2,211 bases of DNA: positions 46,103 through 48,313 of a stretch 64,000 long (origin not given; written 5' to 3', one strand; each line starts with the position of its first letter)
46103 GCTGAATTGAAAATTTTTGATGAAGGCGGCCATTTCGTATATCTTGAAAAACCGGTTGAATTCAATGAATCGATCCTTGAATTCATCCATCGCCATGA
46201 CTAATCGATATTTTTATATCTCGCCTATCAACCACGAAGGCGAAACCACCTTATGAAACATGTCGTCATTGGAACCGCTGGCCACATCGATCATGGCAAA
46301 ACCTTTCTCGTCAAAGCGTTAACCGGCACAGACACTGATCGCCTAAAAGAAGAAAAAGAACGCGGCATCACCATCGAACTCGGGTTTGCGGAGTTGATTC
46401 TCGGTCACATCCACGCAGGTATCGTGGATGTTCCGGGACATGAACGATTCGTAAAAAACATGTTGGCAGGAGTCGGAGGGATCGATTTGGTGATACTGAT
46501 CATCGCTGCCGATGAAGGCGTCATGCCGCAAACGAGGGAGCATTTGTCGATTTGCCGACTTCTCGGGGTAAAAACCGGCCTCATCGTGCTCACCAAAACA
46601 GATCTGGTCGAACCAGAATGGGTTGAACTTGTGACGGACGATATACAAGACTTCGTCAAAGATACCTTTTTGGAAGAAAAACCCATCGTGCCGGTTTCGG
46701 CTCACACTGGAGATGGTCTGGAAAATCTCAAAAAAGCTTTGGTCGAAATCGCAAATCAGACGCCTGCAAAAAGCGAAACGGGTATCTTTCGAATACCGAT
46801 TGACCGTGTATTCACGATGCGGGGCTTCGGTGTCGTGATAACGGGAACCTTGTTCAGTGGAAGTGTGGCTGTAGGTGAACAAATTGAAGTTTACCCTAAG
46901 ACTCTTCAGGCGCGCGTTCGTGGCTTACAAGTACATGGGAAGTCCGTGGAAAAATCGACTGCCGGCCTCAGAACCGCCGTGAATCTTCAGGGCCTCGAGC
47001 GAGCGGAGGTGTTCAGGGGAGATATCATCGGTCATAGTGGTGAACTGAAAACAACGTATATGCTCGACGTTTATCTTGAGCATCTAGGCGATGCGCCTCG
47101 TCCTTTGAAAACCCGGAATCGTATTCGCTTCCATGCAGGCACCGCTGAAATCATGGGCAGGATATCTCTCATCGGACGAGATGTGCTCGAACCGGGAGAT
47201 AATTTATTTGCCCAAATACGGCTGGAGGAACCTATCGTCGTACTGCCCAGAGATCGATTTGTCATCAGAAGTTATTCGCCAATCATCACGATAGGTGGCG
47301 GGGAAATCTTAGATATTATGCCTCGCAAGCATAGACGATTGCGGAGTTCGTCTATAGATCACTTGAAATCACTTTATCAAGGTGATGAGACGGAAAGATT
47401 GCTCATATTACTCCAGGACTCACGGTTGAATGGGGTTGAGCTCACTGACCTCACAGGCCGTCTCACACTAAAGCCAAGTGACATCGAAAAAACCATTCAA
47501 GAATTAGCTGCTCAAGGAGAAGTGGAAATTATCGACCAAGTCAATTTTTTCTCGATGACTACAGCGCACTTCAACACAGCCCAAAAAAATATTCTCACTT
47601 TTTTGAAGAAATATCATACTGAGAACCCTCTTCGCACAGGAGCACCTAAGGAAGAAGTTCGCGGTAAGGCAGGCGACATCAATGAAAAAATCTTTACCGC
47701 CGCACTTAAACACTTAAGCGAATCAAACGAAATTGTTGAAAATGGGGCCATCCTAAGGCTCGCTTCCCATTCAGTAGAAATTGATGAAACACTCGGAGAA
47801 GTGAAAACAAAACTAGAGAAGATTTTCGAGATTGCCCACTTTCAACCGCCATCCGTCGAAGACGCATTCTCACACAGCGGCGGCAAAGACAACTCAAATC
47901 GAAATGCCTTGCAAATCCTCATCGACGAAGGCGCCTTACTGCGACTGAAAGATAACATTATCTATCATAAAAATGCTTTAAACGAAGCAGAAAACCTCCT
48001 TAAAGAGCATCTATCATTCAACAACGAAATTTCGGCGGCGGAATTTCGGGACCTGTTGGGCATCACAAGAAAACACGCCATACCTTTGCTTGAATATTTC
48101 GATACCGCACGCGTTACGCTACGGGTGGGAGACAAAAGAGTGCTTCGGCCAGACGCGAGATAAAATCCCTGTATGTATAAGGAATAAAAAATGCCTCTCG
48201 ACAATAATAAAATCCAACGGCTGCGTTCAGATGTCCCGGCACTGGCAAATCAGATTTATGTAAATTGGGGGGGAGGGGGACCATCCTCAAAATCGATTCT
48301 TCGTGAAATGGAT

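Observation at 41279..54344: About 160-bp imperfect inverted repeats with helically phased TGAAAA arrays bracket a 12.8-kb block that carries the Sec machinery and Cu/heme genes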

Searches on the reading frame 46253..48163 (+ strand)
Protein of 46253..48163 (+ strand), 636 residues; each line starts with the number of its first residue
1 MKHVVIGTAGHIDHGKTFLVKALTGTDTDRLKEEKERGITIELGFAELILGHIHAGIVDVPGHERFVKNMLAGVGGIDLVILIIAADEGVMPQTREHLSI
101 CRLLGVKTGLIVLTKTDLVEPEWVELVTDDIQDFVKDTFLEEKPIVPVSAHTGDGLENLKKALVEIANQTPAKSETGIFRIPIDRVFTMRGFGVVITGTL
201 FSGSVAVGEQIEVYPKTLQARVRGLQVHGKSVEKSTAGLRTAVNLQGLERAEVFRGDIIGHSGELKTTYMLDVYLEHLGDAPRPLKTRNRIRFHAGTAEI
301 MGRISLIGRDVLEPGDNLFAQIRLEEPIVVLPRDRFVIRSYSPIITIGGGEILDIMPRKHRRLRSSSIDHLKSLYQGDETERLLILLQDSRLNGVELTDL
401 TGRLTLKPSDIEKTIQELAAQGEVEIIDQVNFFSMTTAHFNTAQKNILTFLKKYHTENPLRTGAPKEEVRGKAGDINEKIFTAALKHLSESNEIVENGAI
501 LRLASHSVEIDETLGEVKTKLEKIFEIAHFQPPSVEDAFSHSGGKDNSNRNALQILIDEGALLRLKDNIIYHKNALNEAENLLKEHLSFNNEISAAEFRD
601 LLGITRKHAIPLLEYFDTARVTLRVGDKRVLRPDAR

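Call 32: find_related_loci(query=window:46253-48163:+, collection=metagenome_contigs, flank=10000)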
Query window:46253-48163:+ (636 aa) in metagenome_contigs; peptide patterns used: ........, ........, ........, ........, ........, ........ (x = any residue, [..] = any of these).
600 stretches matched a pattern (row limit reached: there are more); 582 encode a relative of the query (tblastn E <= 1e-3); the best 80 are kept; 80 distinct loci.
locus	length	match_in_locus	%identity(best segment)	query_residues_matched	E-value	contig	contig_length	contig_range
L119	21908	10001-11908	91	1-636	0e+0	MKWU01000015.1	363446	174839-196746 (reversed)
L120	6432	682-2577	64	1-632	0e+0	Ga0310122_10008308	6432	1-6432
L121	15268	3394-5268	53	3-627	0e+0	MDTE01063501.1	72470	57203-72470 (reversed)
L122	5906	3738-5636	52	1-632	0e+0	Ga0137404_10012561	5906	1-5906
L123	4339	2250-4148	51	1-636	0e+0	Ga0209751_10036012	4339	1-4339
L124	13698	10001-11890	49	1-632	0e+0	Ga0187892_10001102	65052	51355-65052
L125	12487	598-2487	49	2-632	0e+0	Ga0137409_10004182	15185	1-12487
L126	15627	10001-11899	49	1-635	0e+0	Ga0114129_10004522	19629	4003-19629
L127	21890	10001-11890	49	2-632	0e+0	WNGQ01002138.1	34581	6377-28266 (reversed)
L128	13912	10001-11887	50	3-632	0e+0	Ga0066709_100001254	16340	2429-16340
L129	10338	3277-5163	48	2-631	0e+0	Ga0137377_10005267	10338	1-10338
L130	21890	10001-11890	51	1-631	0e+0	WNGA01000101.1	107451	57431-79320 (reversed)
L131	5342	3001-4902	46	1-632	0e+0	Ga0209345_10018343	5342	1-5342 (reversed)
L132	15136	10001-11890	50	2-632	0e+0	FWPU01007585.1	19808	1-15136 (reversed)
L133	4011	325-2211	48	3-632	0e+0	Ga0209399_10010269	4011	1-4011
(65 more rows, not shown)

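Call 38: search_protein_families(library=pfam, proteins=[window:46253-48163:+], max_evalue=0.001)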
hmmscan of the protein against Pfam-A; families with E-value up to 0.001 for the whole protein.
window:46253-48163:+ (636 aa): 7 families
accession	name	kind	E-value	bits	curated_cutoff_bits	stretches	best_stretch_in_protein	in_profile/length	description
PF00009.33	GTP_EFTU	-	2.6e-37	128.7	26.5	1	2-167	2-186/188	Elongation factor Tu GTP binding domain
PF09107.17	SelB-wing_3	-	2.5e-19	69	23.2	1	586-631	2-47/47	Elongation factor SelB, winged helix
PF25461.1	Beta-barrel_SelB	-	9.1e-14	52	27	1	280-358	9-79/80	Selenocysteine-specific elongation factor, beta-barrel domain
PF09106.17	SelB-wing_2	-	1.2e-13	51.3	22.3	1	449-503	2-57/57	Elongation factor SelB, winged helix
PF03144.31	GTP_EFTU_D2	-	4e-08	34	30.3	1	193-259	1-72/73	Elongation factor Tu domain 2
PF01926.29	MMR_HSR1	-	9.3e-05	23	21.9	1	6-103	2-102/113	50S ribosome-binding GTPase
PF12631.12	MnmE_helical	-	0.00054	20.6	40.1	0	46-168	96-136/211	MnmE helical domain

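Call 68: find_encoding_contigs(protein=window:46253-48163:+, flank=10000, max_places=10)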
Protein window:46253-48163:+ (636 aa): no gene with exactly this product is on record in the collection.

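Call 69: find_homologous_proteins(query=window:46253-48163:+, max_evalue=1e-100)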
Query window:46253-48163:+ (636 aa): 7994 proteins with E <= 1e-100 among 8000 candidates; the best 120 are listed.
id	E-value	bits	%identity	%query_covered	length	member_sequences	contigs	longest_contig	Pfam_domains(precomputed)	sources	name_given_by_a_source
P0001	0.0e+0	1352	97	100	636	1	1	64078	PF01926.30,PF09107.18,PF09106.18,PF00009.34,PF25461.2,PF03144.32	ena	-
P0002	0.0e+0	1336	96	100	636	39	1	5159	PF01926.30,PF09107.18,PF09106.18,PF00009.34,PF25461.2,PF03144.32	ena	-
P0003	0.0e+0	1284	91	100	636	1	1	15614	PF01926.30,PF09107.18,PF09106.18,PF00009.34,PF25461.2,PF03144.32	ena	-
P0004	0.0e+0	1281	91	100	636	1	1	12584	PF01926.30,PF09107.18,PF09106.18,PF00009.34,PF25461.2,PF03144.32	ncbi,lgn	-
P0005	0.0e+0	1279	91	100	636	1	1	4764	PF01926.30,PF09107.18,PF09106.18,PF00009.34,PF25461.2,PF03144.32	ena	-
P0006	0.0e+0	1279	91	100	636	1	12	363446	PF01926.30,PF09107.18,PF09106.18,PF00009.34,PF25461.2,PF03144.32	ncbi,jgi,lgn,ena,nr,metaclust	ncbi:MAG: selenocysteine-specific translation elongation factor [Nitrospinae bacterium]|nr:selenocys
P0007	0.0e+0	1278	91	100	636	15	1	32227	PF01926.30,PF09107.18,PF09106.18,PF00009.34,PF25461.2,PF03144.32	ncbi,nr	ncbi:MAG: selenocysteine-specific translation elongation factor [Nitrospinae bacterium]|nr:selenocys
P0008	0.0e+0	1277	90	100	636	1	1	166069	PF01926.30,PF09107.18,PF09106.18,PF00009.34,PF25461.2,PF03144.32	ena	-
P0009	0.0e+0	1276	91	100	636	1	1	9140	PF01926.30,PF09107.18,PF09106.18,PF00009.34,PF25461.2,PF03144.32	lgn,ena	-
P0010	0.0e+0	1275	90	100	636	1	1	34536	PF01926.30,PF09107.18,PF09106.18,PF00009.34,PF25461.2,PF03144.32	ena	-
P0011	0.0e+0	1275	90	100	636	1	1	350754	PF01926.30,PF09107.18,PF09106.18,PF00009.34,PF25461.2,PF03144.32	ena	-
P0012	0.0e+0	1275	90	100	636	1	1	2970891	PF01926.30,PF09107.18,PF09106.18,PF00009.34,PF25461.2,PF03144.32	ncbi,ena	-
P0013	0.0e+0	1275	91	100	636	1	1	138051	PF01926.30,PF09107.18,PF09106.18,PF00009.34,PF25461.2,PF03144.32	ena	-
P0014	0.0e+0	1274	91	100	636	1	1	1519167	PF01926.30,PF09107.18,PF09106.18,PF00009.34,PF25461.2,PF03144.32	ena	-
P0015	0.0e+0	1274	91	100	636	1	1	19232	PF01926.30,PF09107.18,PF09106.18,PF00009.34,PF25461.2,PF03144.32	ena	-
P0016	0.0e+0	1273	91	100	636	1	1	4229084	PF01926.30,PF09107.18,PF09106.18,PF00009.34,PF25461.2,PF03144.32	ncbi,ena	-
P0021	0.0e+0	1272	91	100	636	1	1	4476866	PF01926.30,PF09107.18,PF09106.18,PF00009.34,PF25461.2,PF03144.32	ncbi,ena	-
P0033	0.0e+0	1265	90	100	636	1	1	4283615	PF01926.30,PF09107.18,PF09106.18,PF00009.34,PF25461.2,PF03144.32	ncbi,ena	-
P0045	0.0e+0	1249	89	100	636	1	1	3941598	PF01926.30,PF09107.18,PF09106.18,PF00009.34,PF25461.2,PF03144.32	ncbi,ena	-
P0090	3.0e-224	764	96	58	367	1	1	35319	PF09107.18,PF09106.18,PF25461.2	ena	-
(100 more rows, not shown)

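Call 70: find_encoding_contigs(protein=P0001, flank=10000, max_places=3)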
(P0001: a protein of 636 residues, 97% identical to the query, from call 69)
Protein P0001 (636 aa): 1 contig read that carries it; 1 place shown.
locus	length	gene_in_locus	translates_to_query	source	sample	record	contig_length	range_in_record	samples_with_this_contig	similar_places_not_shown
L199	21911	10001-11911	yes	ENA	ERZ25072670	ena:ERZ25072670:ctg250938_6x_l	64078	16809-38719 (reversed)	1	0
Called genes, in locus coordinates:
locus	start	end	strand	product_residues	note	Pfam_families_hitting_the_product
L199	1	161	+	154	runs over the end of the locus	PF08751:TrwC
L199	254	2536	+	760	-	PF08751:TrwC, PF22232:TraI_hel_assoc_N (faint), PF13245:AAA_19, PF13401:AAA_22 (faint), PF13604:AAA_30, PF01443:Viral_helicase1 (faint), PF13538:UvrD_C_2 (weak)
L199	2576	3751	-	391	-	PF13356:Arm-DNA-bind_3, PF14659:Phage_int_SAM_3 (weak), PF00589:Phage_integrase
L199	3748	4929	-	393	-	PF13356:Arm-DNA-bind_3, PF22022:Phage_int_M (weak), PF00589:Phage_integrase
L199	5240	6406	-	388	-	PF02515:CoA_transf_3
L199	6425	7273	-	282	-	PF01796:OB_ChsH2_C (weak)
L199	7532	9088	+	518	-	PF03841:SelA, PF01053:Cys_Met_Meta_PP (faint)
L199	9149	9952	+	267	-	PF00561:Abhydrolase_1, PF12146:Hydrolase_4, PF12697:Abhydrolase_6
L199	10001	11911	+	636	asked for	PF00009:GTP_EFTU, PF01926:MMR_HSR1 (weak), PF03144:GTP_EFTU_D2, PF25461:Beta-barrel_SelB, PF09106:WHD_2nd_SelB, PF09107:WHD_3rd_SelB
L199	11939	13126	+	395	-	PF00155:Aminotran_1_2 (weak), PF00266:Aminotran_5, PF01053:Cys_Met_Meta_PP (weak), PF01041:DegT_DnrJ_EryC1 (weak)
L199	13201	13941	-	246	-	PF13620:CarboxypepD_reg (faint)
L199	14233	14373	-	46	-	-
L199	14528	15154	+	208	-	-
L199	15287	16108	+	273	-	PF06778:Chlor_dismutase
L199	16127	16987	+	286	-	PF01370:Epimerase, PF04321:RmlD_sub_bind (faint), PF13460:NAD_binding_10 (weak)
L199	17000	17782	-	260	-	PF02630:SCO1-SenC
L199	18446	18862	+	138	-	PF00472:RF-1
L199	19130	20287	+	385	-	PF13784:Fic_N, PF02661:Fic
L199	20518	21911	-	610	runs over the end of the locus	PF01580:FtsK_SpoIIIE (faint), PF01935:DUF87, PF05872:HerA_C (weak)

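Call 71: find_encoding_contigs(protein=P0012, flank=10000, max_places=2)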
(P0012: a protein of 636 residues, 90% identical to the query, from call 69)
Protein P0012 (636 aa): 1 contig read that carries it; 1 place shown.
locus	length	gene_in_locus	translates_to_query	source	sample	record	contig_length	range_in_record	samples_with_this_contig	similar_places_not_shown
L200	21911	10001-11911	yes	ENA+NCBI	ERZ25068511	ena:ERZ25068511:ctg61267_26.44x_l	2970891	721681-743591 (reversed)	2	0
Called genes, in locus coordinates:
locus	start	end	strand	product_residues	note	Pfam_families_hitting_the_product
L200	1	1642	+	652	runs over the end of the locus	PF02653:BPD_transp_2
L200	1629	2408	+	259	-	PF00005:ABC_tran, PF13401:AAA_22 (weak), PF13304:AAA_21 (weak), PF12399:BCA_ABC_TP_C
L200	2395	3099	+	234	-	PF00005:ABC_tran, PF13304:AAA_21 (faint)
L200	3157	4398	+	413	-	PF01042:Ribonuc_L-PSP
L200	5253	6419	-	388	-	PF02515:CoA_transf_3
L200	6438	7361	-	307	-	PF01796:OB_ChsH2_C (weak)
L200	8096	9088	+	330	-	PF01053:Cys_Met_Meta_PP (weak), PF03841:SelA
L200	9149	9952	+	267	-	PF00561:Abhydrolase_1, PF12146:Hydrolase_4, PF12697:Abhydrolase_6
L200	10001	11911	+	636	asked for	PF00009:GTP_EFTU, PF01926:MMR_HSR1 (weak), PF03144:GTP_EFTU_D2, PF25461:Beta-barrel_SelB, PF09106:WHD_2nd_SelB, PF09107:WHD_3rd_SelB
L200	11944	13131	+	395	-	PF00155:Aminotran_1_2 (faint), PF00266:Aminotran_5, PF01053:Cys_Met_Meta_PP (faint), PF01041:DegT_DnrJ_EryC1 (weak)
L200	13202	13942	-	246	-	PF13620:CarboxypepD_reg (faint)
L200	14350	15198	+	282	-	PF06778:Chlor_dismutase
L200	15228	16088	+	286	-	PF01370:Epimerase, PF04321:RmlD_sub_bind (faint), PF13460:NAD_binding_10, PF16363:GDP_Man_Dehyd (faint)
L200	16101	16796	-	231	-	PF02630:SCO1-SenC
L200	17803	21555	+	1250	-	PF13245:AAA_19, PF13604:AAA_30, PF01443:Viral_helicase1 (weak), PF13086:AAA_11 (weak), PF13538:UvrD_C_2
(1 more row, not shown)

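Call 72: find_encoding_contigs(protein=P0033, flank=10000, max_places=2)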
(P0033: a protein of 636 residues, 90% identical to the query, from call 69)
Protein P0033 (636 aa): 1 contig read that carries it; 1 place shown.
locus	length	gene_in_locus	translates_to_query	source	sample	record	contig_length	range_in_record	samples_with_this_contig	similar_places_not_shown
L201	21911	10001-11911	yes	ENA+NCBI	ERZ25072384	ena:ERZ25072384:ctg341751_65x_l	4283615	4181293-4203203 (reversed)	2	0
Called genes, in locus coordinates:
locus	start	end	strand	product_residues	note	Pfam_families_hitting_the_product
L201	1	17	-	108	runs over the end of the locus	PF13744:HTH_37, PF01381:HTH_3 (weak), PF13560:HTH_31 (weak)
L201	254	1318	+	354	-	PF00145:DNA_methylase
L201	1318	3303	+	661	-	PF13589:HATPase_c_3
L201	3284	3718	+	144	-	PF03852:Vsr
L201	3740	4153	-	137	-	PF00472:RF-1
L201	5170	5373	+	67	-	-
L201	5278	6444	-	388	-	PF02515:CoA_transf_3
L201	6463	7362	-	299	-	PF01796:OB_ChsH2_C (faint)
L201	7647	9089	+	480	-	PF03841:SelA, PF01053:Cys_Met_Meta_PP (weak)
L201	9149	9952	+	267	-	PF00561:Abhydrolase_1, PF12146:Hydrolase_4, PF12697:Abhydrolase_6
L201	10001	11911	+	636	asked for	PF00009:GTP_EFTU, PF01926:MMR_HSR1 (weak), PF03144:GTP_EFTU_D2, PF25461:Beta-barrel_SelB, PF09106:WHD_2nd_SelB, PF09107:WHD_3rd_SelB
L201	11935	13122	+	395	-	PF00155:Aminotran_1_2 (faint), PF00266:Aminotran_5, PF01053:Cys_Met_Meta_PP (weak), PF01041:DegT_DnrJ_EryC1 (weak)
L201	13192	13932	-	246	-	PF13620:CarboxypepD_reg (faint)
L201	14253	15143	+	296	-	-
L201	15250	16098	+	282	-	PF06778:Chlor_dismutase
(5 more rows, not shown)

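Call 83: find_encoding_contigs(protein=P0016, flank=10000, max_places=1)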
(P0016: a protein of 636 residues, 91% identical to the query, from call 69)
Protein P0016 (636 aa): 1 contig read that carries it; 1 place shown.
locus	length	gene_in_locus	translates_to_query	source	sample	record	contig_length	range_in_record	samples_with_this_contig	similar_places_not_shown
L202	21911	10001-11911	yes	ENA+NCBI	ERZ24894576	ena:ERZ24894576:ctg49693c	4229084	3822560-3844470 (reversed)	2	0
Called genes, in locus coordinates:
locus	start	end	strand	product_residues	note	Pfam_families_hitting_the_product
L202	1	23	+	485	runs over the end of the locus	PF12161:HsdM_N, PF02384:N6_Mtase, PF07669:Eco57I (weak)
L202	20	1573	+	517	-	PF01420:Methylase_S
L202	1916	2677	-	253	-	-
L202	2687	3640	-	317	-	-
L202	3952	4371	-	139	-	PF00472:RF-1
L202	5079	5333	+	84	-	-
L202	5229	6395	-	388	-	PF02515:CoA_transf_3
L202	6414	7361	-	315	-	-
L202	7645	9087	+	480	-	PF03841:SelA, PF01053:Cys_Met_Meta_PP (weak)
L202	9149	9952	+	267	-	PF00561:Abhydrolase_1, PF12146:Hydrolase_4, PF12697:Abhydrolase_6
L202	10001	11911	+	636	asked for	PF00009:GTP_EFTU, PF01926:MMR_HSR1 (faint), PF03144:GTP_EFTU_D2 (weak), PF25461:Beta-barrel_SelB, PF09106:WHD_2nd_SelB, PF09107:WHD_3rd_SelB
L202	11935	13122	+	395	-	PF00155:Aminotran_1_2 (weak), PF00266:Aminotran_5, PF01053:Cys_Met_Meta_PP (weak), PF01041:DegT_DnrJ_EryC1 (weak)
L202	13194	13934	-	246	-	PF13620:CarboxypepD_reg (faint)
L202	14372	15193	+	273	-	PF06778:Chlor_dismutase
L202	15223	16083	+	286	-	PF01370:Epimerase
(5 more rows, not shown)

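Call 84: find_encoding_contigs(protein=P0021, flank=10000, max_places=1)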
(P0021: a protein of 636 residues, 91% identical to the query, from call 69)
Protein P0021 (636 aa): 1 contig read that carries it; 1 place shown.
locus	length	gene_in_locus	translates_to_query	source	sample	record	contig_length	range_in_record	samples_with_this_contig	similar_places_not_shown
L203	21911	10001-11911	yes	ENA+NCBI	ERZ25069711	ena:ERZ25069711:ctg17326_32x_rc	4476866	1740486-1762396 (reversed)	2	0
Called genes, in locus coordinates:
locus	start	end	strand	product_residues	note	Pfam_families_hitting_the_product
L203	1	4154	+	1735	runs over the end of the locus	PF13086:AAA_11, PF13604:AAA_30, PF20720:nSTAND3 (faint), PF13245:AAA_19 (weak), PF13087:AAA_12, PF18741:MTES_1575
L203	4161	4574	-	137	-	PF00472:RF-1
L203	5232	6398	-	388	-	PF02515:CoA_transf_3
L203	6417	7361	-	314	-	PF01796:OB_ChsH2_C (weak)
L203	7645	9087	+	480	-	PF03841:SelA, PF01053:Cys_Met_Meta_PP (weak)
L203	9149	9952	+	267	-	PF00561:Abhydrolase_1, PF12146:Hydrolase_4, PF12697:Abhydrolase_6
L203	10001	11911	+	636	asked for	PF00009:GTP_EFTU, PF01926:MMR_HSR1 (faint), PF03144:GTP_EFTU_D2 (weak), PF25461:Beta-barrel_SelB, PF09106:WHD_2nd_SelB, PF09107:WHD_3rd_SelB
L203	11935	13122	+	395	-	PF00155:Aminotran_1_2 (faint), PF00266:Aminotran_5, PF01041:DegT_DnrJ_EryC1 (weak)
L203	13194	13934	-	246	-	PF13620:CarboxypepD_reg (faint)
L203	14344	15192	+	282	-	PF06778:Chlor_dismutase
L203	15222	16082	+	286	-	PF01370:Epimerase, PF13460:NAD_binding_10 (weak)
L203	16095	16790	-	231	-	PF02630:SCO1-SenC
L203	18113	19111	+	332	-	-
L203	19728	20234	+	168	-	-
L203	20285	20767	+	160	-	-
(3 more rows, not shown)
